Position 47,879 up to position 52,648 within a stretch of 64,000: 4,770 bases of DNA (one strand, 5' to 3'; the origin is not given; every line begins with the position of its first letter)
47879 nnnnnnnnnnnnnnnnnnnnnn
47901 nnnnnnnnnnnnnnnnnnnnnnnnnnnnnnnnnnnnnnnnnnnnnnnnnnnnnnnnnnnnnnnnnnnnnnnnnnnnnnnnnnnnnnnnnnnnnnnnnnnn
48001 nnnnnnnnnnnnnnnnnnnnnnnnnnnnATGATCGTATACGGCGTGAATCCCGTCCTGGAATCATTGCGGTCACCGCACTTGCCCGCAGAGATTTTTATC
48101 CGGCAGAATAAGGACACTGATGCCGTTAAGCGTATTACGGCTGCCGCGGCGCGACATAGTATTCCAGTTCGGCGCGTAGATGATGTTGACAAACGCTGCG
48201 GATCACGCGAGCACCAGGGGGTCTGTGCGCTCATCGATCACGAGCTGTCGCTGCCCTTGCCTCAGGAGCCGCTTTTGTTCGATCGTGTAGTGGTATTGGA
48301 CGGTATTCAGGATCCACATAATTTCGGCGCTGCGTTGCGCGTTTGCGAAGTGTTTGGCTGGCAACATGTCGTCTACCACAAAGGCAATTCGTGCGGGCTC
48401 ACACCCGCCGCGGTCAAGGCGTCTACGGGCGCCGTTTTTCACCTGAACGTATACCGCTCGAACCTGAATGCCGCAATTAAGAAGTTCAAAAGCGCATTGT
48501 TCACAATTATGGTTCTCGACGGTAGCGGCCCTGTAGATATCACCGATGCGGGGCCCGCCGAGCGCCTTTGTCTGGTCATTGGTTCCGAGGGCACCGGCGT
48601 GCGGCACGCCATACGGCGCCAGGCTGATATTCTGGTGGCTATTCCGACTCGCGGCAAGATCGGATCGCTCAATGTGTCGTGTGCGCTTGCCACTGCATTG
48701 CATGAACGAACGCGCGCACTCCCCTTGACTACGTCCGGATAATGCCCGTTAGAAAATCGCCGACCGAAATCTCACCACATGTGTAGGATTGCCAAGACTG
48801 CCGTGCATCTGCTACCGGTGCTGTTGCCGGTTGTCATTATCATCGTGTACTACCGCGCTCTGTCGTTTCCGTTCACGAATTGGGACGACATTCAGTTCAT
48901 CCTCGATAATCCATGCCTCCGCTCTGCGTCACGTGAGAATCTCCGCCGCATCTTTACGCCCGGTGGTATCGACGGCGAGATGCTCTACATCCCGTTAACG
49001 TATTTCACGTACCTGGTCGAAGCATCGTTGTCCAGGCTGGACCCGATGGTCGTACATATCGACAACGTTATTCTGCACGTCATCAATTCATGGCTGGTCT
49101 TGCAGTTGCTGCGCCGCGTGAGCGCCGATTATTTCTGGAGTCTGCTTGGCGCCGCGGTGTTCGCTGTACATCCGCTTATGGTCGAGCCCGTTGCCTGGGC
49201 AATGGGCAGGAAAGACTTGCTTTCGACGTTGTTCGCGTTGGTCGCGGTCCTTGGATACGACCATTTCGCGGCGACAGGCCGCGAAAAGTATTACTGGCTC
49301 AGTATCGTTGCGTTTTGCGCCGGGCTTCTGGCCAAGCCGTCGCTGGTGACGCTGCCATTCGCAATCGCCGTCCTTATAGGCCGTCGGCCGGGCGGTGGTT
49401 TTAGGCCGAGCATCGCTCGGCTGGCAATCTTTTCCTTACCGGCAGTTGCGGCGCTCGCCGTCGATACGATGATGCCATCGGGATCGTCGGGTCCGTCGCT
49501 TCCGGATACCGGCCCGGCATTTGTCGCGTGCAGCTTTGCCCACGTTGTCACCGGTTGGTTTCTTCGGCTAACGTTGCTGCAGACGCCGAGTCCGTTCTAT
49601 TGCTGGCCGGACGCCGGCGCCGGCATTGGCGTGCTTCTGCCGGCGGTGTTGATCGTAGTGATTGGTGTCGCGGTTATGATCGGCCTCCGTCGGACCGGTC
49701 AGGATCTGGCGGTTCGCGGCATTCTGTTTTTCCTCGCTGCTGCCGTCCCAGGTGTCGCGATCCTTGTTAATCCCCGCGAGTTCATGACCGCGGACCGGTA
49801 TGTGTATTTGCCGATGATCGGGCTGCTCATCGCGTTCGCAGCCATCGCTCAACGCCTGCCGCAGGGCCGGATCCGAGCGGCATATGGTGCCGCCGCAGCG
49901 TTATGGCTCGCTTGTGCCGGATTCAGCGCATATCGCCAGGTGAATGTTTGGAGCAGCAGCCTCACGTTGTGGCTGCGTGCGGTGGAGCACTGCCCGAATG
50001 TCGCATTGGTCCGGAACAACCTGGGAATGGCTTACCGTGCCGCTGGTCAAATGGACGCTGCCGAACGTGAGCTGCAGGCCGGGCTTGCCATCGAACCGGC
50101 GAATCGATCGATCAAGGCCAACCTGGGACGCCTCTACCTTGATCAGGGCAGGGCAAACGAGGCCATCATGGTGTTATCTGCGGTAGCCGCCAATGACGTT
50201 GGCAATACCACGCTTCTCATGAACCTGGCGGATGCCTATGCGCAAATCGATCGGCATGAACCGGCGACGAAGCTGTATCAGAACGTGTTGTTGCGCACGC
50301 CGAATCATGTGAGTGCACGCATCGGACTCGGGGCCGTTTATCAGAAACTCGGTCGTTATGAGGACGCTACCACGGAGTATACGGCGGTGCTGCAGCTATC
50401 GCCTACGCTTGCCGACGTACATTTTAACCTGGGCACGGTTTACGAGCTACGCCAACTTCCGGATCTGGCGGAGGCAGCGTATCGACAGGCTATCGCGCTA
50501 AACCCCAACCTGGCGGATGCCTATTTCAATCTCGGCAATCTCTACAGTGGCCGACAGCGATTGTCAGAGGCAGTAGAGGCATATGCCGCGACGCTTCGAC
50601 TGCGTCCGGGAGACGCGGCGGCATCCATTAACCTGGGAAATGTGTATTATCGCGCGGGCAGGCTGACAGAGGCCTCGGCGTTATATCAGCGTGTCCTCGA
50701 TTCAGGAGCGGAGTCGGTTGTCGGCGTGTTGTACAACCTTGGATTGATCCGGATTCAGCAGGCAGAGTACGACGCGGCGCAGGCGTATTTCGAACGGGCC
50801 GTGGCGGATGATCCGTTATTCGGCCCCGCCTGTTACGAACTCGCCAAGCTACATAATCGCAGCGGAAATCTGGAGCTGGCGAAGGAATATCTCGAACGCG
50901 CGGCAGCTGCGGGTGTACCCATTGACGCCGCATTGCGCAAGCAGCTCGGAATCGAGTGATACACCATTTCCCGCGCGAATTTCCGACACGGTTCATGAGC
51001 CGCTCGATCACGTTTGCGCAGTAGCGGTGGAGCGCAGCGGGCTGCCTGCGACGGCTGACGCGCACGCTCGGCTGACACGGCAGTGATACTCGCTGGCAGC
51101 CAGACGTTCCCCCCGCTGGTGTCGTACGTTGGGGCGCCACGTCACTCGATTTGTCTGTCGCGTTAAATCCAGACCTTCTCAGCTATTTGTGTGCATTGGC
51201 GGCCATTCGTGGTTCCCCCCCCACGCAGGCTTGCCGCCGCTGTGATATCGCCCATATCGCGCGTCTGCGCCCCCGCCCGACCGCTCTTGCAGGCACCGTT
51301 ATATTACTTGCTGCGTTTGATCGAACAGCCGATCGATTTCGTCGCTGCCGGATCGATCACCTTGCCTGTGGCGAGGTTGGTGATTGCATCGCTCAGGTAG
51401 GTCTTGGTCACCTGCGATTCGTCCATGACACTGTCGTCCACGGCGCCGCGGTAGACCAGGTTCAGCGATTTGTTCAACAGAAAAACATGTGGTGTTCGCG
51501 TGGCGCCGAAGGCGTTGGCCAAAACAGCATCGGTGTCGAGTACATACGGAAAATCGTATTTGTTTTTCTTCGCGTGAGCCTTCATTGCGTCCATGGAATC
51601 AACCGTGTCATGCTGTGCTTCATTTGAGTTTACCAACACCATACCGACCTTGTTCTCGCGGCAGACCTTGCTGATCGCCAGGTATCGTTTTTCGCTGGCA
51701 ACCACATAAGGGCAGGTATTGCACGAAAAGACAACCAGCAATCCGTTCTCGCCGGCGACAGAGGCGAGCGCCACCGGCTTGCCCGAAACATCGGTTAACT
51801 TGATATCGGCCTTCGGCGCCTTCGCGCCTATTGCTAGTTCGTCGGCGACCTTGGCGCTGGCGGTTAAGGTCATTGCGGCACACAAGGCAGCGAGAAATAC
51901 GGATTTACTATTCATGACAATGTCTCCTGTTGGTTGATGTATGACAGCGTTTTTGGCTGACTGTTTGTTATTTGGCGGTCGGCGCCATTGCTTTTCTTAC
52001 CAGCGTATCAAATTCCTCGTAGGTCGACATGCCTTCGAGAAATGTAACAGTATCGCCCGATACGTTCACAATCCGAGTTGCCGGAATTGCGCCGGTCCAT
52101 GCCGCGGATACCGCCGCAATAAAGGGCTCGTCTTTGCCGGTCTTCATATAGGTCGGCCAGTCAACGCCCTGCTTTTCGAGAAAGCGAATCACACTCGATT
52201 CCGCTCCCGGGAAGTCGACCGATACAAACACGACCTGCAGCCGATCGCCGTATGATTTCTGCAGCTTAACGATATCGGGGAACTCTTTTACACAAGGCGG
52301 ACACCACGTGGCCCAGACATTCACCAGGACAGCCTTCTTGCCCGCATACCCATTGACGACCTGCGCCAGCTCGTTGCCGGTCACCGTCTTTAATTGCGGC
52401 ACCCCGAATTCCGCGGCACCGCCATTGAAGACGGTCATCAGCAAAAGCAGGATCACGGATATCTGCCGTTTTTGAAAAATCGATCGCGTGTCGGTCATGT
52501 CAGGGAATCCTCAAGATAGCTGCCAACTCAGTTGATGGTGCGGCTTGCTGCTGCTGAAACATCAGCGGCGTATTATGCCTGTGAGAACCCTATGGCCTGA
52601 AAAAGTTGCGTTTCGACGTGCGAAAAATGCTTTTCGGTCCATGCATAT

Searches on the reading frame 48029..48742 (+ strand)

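Call 37: search_protein_families(library=pfam, proteins=[window:48029-48742:+], max_evalue=0.0001)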
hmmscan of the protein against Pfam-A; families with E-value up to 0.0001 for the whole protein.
window:48029-48742:+ (237 aa): 2 families
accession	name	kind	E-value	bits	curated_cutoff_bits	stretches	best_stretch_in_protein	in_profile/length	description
PF00588.24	SpoU_methylase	-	1.2e-33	116.6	29.7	1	87-224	3-141/142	SpoU rRNA Methylase family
PF08032.17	SpoU_sub_bind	-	1.9e-09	38.2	22.8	1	2-70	1-71/76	RNA 2'-O ribose methyltransferase substrate binding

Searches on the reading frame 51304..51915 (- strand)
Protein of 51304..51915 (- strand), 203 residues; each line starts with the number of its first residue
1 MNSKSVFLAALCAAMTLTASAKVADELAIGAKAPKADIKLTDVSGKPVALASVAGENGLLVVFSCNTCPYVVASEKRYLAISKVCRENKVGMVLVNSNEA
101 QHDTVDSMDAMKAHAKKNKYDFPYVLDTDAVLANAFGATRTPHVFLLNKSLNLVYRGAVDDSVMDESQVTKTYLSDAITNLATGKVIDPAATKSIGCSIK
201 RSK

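Call 16: search_protein_families(library=pfam, proteins=[window:51304-51915:-], max_evalue=0.001)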
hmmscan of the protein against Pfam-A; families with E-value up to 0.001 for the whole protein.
window:51304-51915:- (203 aa): 4 families
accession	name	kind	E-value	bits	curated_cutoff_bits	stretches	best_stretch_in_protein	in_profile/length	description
PF08534.16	Redoxin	-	4.7e-16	59.3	26.6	1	30-169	3-144/148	Redoxin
PF00578.27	AhpC-TSA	-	1.9e-11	44.4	26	1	29-155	1-123/124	AhpC/TSA family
PF13905.12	Thioredoxin_8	-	6.1e-06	26.9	27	1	59-150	4-91/94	Thioredoxin-like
PF13098.12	Thioredoxin_2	-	2.6e-05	24.9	27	1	57-161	6-97/104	Thioredoxin-like domain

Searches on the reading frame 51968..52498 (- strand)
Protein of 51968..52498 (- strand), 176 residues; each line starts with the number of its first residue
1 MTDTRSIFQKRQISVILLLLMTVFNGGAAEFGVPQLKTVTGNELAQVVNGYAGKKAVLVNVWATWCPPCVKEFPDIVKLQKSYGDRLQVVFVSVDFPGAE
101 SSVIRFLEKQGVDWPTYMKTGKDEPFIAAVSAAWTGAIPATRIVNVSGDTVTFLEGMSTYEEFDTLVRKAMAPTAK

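Call 16: search_protein_families(library=pfam, proteins=[window:51968-52498:-], max_evalue=0.001)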
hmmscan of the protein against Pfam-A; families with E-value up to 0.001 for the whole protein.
window:51968-52498:- (176 aa): 4 families
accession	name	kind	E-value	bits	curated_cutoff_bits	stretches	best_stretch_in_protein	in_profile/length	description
PF08534.16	Redoxin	-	2e-11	44.3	26.6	1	48-117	23-91/148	Redoxin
PF00578.27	AhpC-TSA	-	1.7e-09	38.1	26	1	49-145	21-116/124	AhpC/TSA family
PF00085.26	Thioredoxin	-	1.6e-07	31.7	23.5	1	39-99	5-61/103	Thioredoxin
PF13905.12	Thioredoxin_8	-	1.6e-06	28.8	27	1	55-114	2-60/94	Thioredoxin-like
